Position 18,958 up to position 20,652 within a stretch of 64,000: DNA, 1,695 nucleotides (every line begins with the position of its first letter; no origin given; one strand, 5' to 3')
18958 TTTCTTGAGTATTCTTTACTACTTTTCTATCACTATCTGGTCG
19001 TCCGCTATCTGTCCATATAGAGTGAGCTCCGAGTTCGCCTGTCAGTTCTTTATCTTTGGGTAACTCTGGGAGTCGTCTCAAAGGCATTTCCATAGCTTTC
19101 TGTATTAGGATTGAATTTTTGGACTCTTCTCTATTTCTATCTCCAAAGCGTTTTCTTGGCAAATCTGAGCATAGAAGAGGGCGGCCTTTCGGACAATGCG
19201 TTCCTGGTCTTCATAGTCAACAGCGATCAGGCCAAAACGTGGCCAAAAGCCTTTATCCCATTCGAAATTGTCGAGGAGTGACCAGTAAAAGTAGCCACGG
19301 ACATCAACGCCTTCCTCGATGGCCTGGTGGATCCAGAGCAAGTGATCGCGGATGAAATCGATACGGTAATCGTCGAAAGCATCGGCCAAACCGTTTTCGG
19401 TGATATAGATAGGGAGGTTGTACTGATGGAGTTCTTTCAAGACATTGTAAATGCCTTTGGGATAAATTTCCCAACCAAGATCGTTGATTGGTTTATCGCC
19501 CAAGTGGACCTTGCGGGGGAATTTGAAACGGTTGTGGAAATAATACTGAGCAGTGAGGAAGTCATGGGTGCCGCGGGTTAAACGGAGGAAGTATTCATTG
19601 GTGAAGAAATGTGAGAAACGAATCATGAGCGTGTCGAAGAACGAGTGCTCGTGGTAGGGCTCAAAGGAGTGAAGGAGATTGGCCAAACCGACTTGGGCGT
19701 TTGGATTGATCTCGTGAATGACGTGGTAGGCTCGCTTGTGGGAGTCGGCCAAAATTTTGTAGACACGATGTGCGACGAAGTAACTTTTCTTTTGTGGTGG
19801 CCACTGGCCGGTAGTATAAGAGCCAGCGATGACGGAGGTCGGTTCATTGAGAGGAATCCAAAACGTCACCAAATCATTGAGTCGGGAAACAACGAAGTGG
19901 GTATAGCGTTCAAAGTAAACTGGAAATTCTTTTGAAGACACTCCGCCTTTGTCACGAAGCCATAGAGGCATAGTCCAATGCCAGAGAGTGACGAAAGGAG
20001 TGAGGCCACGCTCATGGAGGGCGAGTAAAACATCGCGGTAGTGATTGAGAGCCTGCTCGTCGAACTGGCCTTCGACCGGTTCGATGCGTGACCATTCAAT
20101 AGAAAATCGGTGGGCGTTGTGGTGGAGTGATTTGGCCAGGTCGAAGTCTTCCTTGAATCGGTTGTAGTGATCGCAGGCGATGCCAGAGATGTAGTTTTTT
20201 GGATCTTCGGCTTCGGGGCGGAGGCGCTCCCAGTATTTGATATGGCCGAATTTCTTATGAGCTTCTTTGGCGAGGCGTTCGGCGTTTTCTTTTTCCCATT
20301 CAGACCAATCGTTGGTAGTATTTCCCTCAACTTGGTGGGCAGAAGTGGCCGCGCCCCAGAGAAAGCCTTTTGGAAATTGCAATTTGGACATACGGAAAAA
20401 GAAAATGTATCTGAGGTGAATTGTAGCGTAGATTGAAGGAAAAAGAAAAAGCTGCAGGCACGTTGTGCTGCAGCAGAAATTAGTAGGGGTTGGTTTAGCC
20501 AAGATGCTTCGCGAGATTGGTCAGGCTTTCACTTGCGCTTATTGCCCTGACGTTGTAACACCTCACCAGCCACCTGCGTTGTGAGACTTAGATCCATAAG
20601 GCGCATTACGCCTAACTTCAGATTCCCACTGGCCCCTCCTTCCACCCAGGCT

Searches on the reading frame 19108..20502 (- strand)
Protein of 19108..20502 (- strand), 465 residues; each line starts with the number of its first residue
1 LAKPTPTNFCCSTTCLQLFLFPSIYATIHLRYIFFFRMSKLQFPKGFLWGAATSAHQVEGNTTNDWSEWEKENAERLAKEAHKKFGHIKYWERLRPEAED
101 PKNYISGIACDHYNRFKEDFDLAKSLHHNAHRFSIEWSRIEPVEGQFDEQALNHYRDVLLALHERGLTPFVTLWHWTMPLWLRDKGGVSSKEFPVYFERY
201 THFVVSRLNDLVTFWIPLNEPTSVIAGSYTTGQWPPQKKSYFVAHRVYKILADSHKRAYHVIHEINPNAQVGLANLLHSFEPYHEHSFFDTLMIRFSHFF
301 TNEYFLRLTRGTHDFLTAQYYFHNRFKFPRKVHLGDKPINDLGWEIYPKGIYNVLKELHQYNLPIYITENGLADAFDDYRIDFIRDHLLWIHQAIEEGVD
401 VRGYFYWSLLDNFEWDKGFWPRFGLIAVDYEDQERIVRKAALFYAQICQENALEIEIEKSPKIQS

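Call 86: search_protein_families(library=pfam, proteins=[window:19108-20502:-], max_evalue=0.00001)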
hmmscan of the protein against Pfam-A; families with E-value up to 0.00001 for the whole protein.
window:19108-20502:- (465 aa): 1 family
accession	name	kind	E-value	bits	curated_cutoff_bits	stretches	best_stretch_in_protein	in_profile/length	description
PF00232.24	Glyco_hydro_1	-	3.4e-87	293.2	22.6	2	41-315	3-260/453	Glycosyl hydrolase family 1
